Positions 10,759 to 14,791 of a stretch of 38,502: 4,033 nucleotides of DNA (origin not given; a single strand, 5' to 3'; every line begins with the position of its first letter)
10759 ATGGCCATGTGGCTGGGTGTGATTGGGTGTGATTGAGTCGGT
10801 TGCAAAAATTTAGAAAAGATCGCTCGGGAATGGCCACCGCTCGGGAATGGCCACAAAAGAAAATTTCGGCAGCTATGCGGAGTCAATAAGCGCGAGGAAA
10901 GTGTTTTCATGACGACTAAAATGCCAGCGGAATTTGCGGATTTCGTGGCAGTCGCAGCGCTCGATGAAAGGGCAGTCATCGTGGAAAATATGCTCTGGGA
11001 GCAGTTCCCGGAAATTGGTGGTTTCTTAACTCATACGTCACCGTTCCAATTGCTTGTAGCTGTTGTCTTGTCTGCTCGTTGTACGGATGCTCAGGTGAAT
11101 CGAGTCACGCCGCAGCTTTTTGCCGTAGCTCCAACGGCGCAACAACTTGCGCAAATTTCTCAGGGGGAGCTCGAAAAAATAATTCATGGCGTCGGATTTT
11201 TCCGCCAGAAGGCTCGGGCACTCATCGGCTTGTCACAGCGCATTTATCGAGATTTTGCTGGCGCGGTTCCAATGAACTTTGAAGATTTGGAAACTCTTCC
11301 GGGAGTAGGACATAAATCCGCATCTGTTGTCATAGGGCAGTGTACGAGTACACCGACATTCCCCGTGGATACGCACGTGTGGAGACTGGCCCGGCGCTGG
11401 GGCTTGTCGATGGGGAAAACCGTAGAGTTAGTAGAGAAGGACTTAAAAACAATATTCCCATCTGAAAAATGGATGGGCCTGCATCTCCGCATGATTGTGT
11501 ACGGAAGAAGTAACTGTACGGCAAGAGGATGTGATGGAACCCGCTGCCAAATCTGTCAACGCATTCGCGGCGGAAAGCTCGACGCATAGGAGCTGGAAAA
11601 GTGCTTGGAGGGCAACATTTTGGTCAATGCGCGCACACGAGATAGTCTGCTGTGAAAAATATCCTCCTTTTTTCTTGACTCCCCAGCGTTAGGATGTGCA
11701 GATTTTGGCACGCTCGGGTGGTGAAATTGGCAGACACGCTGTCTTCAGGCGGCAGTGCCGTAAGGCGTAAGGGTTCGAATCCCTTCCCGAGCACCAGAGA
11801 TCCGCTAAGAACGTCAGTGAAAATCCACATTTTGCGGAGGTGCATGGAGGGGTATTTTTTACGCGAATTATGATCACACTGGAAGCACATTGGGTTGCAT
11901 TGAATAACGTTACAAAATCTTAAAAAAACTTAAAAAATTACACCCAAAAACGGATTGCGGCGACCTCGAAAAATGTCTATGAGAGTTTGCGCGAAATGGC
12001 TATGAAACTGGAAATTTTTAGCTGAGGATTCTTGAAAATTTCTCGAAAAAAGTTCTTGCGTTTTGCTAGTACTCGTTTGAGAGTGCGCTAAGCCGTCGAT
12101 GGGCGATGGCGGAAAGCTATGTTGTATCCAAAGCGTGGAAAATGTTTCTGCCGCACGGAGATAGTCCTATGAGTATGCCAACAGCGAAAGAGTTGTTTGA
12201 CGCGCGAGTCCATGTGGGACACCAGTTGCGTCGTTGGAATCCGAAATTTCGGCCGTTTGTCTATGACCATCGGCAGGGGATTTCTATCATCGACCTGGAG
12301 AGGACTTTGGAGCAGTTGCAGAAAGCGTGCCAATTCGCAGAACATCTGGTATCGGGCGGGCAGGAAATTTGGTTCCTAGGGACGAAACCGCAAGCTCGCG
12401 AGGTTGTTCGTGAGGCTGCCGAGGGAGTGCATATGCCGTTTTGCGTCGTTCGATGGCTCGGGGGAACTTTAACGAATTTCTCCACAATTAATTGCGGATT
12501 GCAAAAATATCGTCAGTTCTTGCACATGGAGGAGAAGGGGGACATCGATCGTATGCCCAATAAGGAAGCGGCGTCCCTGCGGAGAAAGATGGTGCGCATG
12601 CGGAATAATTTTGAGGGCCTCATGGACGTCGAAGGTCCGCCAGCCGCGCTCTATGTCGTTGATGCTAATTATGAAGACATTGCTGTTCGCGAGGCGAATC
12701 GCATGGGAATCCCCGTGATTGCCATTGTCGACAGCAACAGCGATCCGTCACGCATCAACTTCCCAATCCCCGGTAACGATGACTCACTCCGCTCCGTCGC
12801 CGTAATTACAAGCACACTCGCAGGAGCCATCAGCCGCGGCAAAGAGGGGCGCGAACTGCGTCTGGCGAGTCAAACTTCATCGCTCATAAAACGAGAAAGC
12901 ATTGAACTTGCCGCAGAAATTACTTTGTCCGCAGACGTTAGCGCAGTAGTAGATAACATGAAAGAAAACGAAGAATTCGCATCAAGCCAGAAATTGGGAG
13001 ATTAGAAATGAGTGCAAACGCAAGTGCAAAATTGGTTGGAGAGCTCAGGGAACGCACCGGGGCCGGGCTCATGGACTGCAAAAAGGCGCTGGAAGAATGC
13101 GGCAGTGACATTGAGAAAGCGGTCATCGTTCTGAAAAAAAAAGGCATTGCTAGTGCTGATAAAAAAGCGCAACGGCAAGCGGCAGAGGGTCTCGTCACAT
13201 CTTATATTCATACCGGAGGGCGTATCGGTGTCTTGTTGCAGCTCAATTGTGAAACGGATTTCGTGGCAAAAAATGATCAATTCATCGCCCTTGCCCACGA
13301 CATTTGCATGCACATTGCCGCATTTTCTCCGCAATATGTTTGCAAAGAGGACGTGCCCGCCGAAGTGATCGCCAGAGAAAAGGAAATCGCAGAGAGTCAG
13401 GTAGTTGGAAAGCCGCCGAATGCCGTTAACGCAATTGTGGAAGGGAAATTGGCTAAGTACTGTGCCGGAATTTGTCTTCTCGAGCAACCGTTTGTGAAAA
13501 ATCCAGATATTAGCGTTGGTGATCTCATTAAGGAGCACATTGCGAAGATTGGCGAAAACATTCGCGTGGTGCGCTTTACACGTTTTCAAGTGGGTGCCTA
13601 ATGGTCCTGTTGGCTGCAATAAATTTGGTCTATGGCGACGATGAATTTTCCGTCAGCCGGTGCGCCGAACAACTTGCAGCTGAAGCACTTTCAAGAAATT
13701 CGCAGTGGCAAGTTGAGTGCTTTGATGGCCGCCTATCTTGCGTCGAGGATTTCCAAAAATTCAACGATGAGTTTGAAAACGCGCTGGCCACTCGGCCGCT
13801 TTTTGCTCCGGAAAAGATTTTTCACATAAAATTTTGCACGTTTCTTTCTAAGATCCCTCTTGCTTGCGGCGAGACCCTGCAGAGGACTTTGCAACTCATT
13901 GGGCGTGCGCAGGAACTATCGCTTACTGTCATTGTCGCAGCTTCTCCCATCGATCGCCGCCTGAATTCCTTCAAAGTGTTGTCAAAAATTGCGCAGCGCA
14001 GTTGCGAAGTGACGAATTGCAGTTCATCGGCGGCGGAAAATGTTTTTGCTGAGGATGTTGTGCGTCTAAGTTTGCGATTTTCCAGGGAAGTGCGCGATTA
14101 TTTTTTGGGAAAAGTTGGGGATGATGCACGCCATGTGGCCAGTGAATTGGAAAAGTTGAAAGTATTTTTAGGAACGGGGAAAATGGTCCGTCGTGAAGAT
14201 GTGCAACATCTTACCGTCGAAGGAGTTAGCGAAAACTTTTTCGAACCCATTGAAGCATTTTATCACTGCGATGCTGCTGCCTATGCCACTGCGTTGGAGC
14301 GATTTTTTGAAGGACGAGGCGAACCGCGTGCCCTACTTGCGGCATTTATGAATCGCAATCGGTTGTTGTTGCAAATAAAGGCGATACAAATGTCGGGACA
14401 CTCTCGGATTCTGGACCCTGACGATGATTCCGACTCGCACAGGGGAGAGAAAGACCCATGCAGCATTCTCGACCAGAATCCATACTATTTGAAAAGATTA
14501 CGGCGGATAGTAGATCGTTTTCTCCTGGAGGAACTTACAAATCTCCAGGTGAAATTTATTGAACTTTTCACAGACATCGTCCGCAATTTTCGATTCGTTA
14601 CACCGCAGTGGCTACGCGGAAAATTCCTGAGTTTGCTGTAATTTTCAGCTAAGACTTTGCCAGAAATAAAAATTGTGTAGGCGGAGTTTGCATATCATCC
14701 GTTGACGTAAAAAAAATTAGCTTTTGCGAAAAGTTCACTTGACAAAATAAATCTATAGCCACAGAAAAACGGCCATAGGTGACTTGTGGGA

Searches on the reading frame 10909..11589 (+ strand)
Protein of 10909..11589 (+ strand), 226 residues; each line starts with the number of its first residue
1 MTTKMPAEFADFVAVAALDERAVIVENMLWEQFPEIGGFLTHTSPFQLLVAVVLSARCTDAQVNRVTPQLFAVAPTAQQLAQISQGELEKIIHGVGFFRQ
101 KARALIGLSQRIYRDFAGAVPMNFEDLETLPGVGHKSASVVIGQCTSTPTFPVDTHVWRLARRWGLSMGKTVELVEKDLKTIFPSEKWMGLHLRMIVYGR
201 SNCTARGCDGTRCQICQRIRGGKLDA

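Call 74: search_protein_families(library=ncbifam, proteins=[window:10909-11589:+], max_evalue=0.001)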
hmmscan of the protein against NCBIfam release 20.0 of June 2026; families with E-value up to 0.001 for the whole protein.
window:10909-11589:+ (226 aa): 6 families
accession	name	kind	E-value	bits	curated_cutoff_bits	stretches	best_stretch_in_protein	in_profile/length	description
TIGR01083.1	nth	equivalog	7.1e-62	208.5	211.7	1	23-206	5-188/192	endonuclease III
NF007978.0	PRK10702.1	equivalog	2.6e-36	125.2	405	1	27-215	11-199/211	endonuclease III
TIGR01084.1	mutY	equivalog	1e-11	44.9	286.5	1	67-208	50-195/277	A/G-specific adenine glycosylase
NF053634.1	MonDNAglycDR2438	equivalog_domain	5e-10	39.3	400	1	125-215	108-200/219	monofunctional DNA glycosylase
NF008132.0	PRK10880.1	equivalog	6.2e-09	35.4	427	1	60-181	43-167/351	A/G-specific adenine glycosylase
NF010494.0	PRK13913.1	equivalog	7.1e-06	26.1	192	1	78-170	72-168/220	3-methyladenine DNA glycosylase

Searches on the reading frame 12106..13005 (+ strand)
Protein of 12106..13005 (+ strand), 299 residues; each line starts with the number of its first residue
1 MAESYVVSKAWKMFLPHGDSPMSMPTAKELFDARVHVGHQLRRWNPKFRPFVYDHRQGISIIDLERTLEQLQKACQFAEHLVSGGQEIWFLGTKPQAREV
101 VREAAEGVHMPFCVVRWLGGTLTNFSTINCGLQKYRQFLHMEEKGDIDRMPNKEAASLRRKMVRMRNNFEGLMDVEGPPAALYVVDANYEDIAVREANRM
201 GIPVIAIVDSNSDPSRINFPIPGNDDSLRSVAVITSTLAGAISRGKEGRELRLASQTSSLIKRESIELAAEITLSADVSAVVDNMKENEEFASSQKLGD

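Call 74: search_protein_families(library=ncbifam, proteins=[window:12106-13005:+], max_evalue=0.001)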
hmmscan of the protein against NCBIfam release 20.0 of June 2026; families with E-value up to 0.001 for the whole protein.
window:12106-13005:+ (299 aa): 4 families
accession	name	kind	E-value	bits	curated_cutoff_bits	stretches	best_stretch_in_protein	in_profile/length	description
TIGR01011.1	rpsB_bact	equivalog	3.7e-76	255.3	76.3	1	26-247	3-224/225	30S ribosomal protein S2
NF051451.1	30S_S2_sunset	exception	1.9e-56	191.8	710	1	22-249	1-229/382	30S ribosomal protein S2, sunset domain variant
NF008966.0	PRK12311.1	equivalog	3.1e-55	187.6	526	1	27-245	8-225/334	30S ribosomal protein S2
TIGR01012.1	uS2_euk_arch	equivalog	4.1e-17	62.3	211.5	2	179-244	109-174/196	30S ribosomal protein S2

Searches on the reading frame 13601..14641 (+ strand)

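Call 74: search_protein_families(library=ncbifam, proteins=[window:13601-14641:+], max_evalue=0.001)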
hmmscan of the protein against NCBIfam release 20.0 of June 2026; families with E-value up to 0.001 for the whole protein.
window:13601-14641:+ (346 aa): 1 family
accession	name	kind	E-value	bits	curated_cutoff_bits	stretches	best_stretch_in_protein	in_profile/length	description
TIGR01128.2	holA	equivalog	3.3e-28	99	80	1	9-269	3-255/316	DNA polymerase III subunit delta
